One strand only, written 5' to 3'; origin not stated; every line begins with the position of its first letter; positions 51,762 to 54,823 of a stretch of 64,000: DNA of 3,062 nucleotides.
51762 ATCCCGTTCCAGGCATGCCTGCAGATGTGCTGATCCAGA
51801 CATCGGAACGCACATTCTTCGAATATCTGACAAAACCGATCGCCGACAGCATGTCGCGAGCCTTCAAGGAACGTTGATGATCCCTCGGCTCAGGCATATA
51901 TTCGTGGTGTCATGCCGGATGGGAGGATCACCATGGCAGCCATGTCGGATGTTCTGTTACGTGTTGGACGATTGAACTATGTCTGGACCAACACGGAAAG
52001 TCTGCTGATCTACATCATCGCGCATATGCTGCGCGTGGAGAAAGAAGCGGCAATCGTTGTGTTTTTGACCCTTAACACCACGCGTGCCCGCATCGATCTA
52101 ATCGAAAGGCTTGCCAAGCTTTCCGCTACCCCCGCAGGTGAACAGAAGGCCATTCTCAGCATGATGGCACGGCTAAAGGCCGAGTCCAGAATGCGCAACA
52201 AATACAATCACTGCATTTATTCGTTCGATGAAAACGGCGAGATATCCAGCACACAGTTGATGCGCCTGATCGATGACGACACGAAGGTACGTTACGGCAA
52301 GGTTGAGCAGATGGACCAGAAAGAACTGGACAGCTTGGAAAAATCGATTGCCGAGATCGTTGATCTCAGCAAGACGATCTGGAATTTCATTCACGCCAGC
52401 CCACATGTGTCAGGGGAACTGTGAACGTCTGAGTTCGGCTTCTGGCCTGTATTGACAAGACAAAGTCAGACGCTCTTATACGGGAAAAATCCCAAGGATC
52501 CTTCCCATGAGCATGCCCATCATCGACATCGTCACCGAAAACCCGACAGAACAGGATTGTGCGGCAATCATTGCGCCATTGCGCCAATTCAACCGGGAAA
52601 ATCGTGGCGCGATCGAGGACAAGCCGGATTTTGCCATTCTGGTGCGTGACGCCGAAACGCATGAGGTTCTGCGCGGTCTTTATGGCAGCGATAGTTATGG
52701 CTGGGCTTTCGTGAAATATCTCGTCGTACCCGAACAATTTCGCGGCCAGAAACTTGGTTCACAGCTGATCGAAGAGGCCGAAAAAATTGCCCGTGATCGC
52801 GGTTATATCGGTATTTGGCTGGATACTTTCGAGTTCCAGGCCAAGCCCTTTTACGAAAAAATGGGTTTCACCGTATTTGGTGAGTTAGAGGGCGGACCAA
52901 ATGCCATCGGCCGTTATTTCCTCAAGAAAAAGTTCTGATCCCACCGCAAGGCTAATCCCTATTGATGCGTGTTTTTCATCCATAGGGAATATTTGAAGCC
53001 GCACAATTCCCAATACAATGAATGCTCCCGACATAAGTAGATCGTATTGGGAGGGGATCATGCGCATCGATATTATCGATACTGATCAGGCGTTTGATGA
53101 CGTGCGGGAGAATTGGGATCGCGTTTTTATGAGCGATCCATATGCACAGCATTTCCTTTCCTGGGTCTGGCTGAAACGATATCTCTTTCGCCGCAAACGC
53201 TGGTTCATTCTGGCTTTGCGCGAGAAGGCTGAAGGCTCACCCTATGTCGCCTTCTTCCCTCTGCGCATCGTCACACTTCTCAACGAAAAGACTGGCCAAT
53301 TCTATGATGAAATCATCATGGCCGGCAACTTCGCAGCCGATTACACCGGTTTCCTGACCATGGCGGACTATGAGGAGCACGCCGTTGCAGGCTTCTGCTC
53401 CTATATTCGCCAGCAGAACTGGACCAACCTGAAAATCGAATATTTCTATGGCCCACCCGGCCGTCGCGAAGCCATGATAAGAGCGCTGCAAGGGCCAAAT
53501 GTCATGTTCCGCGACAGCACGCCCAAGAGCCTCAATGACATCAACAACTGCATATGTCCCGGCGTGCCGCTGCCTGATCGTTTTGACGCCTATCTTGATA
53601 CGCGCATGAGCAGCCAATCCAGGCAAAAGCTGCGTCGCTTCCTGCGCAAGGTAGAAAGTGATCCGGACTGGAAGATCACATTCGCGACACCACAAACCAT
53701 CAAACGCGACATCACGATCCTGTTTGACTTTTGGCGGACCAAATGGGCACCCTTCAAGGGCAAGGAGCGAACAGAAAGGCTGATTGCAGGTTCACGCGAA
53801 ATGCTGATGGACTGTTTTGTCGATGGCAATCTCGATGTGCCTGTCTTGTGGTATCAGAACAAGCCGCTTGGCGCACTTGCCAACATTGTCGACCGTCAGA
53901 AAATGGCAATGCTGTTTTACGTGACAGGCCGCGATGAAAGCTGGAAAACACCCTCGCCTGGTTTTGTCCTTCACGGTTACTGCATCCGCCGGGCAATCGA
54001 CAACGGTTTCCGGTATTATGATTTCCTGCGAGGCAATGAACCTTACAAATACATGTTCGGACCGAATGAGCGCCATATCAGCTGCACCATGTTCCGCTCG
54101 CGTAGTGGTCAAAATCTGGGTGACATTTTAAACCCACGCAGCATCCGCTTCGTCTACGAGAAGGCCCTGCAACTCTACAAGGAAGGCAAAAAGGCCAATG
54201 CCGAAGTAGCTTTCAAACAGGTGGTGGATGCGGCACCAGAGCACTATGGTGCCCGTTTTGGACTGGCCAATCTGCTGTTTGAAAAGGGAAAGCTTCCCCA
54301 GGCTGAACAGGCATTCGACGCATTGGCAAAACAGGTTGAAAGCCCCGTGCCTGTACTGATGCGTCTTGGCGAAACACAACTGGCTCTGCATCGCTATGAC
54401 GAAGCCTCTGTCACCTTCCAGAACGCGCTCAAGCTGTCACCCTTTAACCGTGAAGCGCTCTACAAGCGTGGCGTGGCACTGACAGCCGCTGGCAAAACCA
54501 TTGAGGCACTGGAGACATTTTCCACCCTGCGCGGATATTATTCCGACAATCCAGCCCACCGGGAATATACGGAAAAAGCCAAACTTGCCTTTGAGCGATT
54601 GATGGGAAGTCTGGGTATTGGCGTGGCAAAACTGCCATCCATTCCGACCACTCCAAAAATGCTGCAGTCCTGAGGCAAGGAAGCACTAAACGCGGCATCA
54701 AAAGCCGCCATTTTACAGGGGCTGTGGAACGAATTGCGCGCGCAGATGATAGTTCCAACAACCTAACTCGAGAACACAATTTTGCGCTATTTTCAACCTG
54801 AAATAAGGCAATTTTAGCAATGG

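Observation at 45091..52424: Five-gene type I secretion locus: cargo A, cargo B, extended ATPase, HlyD and a HEPN-like protein - candidate uncharacterised surface-fibre or matrix system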

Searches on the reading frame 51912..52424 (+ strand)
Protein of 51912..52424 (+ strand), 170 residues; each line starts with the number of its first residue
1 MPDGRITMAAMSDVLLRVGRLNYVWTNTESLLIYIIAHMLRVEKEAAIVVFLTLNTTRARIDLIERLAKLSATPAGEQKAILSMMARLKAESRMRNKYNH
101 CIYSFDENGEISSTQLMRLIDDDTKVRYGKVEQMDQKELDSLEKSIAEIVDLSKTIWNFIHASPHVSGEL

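Call 3: search_protein_families(library=pfam, proteins=[window:51912-52424:+], max_evalue=0.01)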
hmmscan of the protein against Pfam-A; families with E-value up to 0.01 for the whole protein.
window:51912-52424:+ (170 aa): 0 families

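Call 4: search_protein_families(library=ncbifam, proteins=[window:51912-52424:+], max_evalue=0.01)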
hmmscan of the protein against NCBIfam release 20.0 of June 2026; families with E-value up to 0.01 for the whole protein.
window:51912-52424:+ (170 aa): 1 family
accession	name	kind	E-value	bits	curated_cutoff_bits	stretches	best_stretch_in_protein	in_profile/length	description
TIGR00624.1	tag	subfamily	0.0083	15.8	232.5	0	93-166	50-123/179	DNA-3-methyladenine glycosylase I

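Call 8: search_solved_structures(query=window:51912-52424:+, max_evalue=1)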
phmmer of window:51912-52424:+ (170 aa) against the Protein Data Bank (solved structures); distinct sequences matched with E-value up to 1: 3.
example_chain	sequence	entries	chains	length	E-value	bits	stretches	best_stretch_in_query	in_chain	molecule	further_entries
3qgm_A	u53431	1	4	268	0.29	14.5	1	47-119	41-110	p-nitrophenyl phosphatase (Pho2)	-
4jdp_A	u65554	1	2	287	0.32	14.4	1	47-119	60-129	p-nitrophenyl phosphatase (Pho2)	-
4abx_A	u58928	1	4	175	0.94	12.9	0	55-123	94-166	DNA REPAIR PROTEIN RECN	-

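Call 100: search_protein_families(library=padloc, proteins=[window:51933-52424:+], max_evalue=0.1)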
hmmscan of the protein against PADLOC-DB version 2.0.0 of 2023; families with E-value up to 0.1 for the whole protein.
window:51933-52424:+ (163 aa): 1 family
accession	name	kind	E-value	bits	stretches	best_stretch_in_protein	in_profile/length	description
PDLC05023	PDC-S46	-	0.004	13.9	1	70-118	623-667/719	-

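Call 103: search_protein_families(library=pfam, proteins=[window:51933-52424:+], max_evalue=10)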
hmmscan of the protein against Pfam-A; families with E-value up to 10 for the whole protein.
window:51933-52424:+ (163 aa): 1 family
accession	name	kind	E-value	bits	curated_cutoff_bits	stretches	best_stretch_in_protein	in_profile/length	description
PF10750.14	DUF2536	-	0.058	13.7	27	1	123-154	11-42/68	Protein of unknown function (DUF2536)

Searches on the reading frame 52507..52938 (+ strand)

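Call 3: search_protein_families(library=pfam, proteins=[window:52507-52938:+], max_evalue=0.01)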
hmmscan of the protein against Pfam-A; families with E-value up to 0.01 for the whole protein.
window:52507-52938:+ (143 aa): 4 families
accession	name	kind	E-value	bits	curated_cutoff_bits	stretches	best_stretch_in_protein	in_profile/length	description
PF00583.31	Acetyltransf_1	-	4.3e-12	46.8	20.7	1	43-121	34-116/116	Acetyltransferase (GNAT) family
PF13508.13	Acetyltransf_7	-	8.9e-12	45.7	27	1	62-122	25-83/84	Acetyltransferase (GNAT) domain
PF13673.13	Acetyltransf_10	-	9.1e-07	29.4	23.6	1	69-125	54-111/128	Acetyltransferase (GNAT) domain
PF14542.12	Acetyltransf_CG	-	0.0015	19.1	30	1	70-100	28-58/80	GCN5-related N-acetyl-transferase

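Call 4: search_protein_families(library=ncbifam, proteins=[window:52507-52938:+], max_evalue=0.01)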
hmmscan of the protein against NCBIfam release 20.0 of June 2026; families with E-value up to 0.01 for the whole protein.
window:52507-52938:+ (143 aa): 14 families
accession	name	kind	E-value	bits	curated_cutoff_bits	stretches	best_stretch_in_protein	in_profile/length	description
NF040501.1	resist_ArsN2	equivalog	1.2e-07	31.4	125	1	37-124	21-104/133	arsenic resistance N-acetyltransferase ArsN2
NF033078.2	AAC_6p_Ia_fam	equivalog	2e-05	24.5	265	1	63-107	73-116/181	AAC(6')-Ia family aminoglycoside 6'-N-acetyltransferase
NF002959.0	PRK03624.1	equivalog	3e-05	23.7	124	1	65-123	73-131/147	GNAT family acetyltransferase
NF053587.1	SpmdActasePaiA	equivalog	6.7e-05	22.7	250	1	73-123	97-149/172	spermidine/spermine N(1)-acetyltransferase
TIGR01575.1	rimI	equivalog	0.00014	22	86.4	1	70-124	59-115/132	ribosomal protein S18-alanine N-acetyltransferase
NF005840.0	PRK07757.1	equivalog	0.00036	20.5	154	1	67-123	67-120/153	N-acetyltransferase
NF000358.1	sat2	exception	0.00075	19.3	360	1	66-125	83-144/174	streptothricin N-acetyltransferase Sat2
NF033150.1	AAC_6p_A49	exception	0.0012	18.6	410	1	40-108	51-118/184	aminoglycoside 6'-N-acetyltransferase AacA49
NF000360.1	sat4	exception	0.0015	18.7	380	1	66-123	96-155/180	streptothricin N-acetyltransferase Sat4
NF000165.3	AAC_6p_Entco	exception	0.0021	18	300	0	63-108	68-112/178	aminoglycoside N-acetyltransferase AAC(6')-Ii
NF040503.1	resist_ArsN1a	equivalog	0.0023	17.7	170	1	74-125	84-137/159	arsinothricin resistance N-acetyltransferase ArsN1 family A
NF043067.1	AAC_6p_group_E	equivalog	0.0024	17.7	140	1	60-121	64-127/140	aminoglycoside 6'-N-acetyltransferase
NF000487.1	stat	exception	0.0056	16.2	420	1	74-125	112-165/189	streptothricin N-acetyltransferase STAT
NF041716.1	HxA_phane_GNAT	equivalog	0.0059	16.5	250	1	67-124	83-143/152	cyclophane-containing RiPP N-acetyltransferase HaaN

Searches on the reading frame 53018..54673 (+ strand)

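Call 3: search_protein_families(library=pfam, proteins=[window:53018-54673:+], max_evalue=0.01)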
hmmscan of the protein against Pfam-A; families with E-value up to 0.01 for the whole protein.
window:53018-54673:+ (551 aa): 20 families
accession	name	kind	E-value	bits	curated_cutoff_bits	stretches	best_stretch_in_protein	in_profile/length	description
PF13480.13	Acetyltransf_6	-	2.3e-22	80.1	22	1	200-344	2-142/143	Acetyltransferase (GNAT) domain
PF13432.12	TPR_16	-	3.3e-16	59.8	32.7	2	380-438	1-59/65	Tetratricopeptide repeat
PF14559.12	TPR_19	-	8.7e-15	55.2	25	2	387-439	2-54/68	Tetratricopeptide repeat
PF00515.34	TPR_1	-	1.3e-13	50.5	27.8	1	446-477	3-34/34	Tetratricopeptide repeat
PF07719.23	TPR_2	-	3.5e-11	42.7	27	1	446-476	3-33/34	Tetratricopeptide repeat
PF13431.12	TPR_17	-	1.3e-08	34.8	24.4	0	398-431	1-34/34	Tetratricopeptide repeat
PF13174.12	TPR_6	-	8.9e-08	32.7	26.3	0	479-510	1-32/33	Tetratricopeptide repeat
PF13428.12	TPR_14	-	2.8e-06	27.9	23.5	0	446-485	3-42/44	Tetratricopeptide repeat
PF13414.12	TPR_11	-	8.1e-06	25.9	26.8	1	459-488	9-38/42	TPR repeat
PF13181.12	TPR_8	-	1.3e-05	25.4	25.7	0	446-476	3-33/34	Tetratricopeptide repeat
PF23914.1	TPR_CcmH_CycH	-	1.9e-05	25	42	0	448-513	54-119/158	Cytochrome c-type biogenesis protein H TPR domain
PF12895.13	ANAPC3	-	4e-05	24.3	27.2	1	393-469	6-81/82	Anaphase-promoting complex, cyclosome, subunit 3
PF24575.1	TPR_Slam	-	0.00017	22.4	35.2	1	380-433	51-104/104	Surface lipoprotein assembly modifier, N-terminal TPR repeats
PF09976.15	TPR_21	-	0.00027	21.2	25.5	1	379-500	42-168/193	Tetratricopeptide repeat-like domain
PF25064.1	ARM_TT21_5th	-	0.00031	21.5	27.8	0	390-441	15-66/117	TT21 fifth ARM repeats domain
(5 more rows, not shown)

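Call 4: search_protein_families(library=ncbifam, proteins=[window:53018-54673:+], max_evalue=0.01)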
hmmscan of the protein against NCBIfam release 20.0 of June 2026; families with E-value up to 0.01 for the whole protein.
window:53018-54673:+ (551 aa): 13 families
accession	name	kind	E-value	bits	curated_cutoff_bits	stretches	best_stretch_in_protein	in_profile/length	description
TIGR02552.1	LcrH_SycD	equivalog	1.9e-13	50.3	104.8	2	419-526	27-134/136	SycD/LcrH family type III secretion system chaperone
TIGR02917.1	PEP_TPR_lipo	equivalog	1.1e-11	43.4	312.2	1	379-515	264-400/899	XrtA/PEP-CTERM system TPR-repeat protein PrsT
TIGR02795.1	tol_pal_ybgF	equivalog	6.2e-09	36.5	90.1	2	450-518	45-116/119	tol-pal system protein YbgF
NF033920.0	C39_PA2778_fam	equivalog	1.2e-08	34.6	150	1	382-475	162-255/255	PA2778 family cysteine peptidase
NF040959.1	MamA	equivalog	2.2e-08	33.8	200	1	381-502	42-163/204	magnetosome protein MamA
NF052415.1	T3SS_chap_SctY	equivalog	5.4e-07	30.1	70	1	446-506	8-68/106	type III secretion apparatus assembly chaperone SctY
NF033758.1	gliding_GltE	equivalog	6.2e-06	25.4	225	1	385-490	231-336/411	adventurous gliding motility TPR repeat lipoprotein GltE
TIGR02521.1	type_IV_pilW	equivalog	0.00013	21.6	154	1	383-502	72-193/234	type IV pilus biogenesis/stability protein PilW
NF042912.1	Amuc_1098_fam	equivalog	0.0003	18.9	750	1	373-485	86-194/805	Amuc_1098 family type IV pilus outer membrane protein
TIGR04510.1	mod_pep_cyc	subfamily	0.00048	18.8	400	1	371-501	465-591/814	putative peptide modification system cyclase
NF011886.0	PRK15359.1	equivalog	0.0027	17.5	146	0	448-528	62-142/144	type III secretion system chaperone protein SscB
TIGR03939.1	PGA_TPR_OMP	equivalog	0.0031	15.8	366.65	0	372-472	391-491/800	poly-beta-1,6 N-acetyl-D-glucosamine export porin PgaA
NF047371.1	FlcA_CTERM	equivalog_domain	0.0079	14.7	300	0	380-442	477-539/646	periplasmic flagellar collar protein FlcA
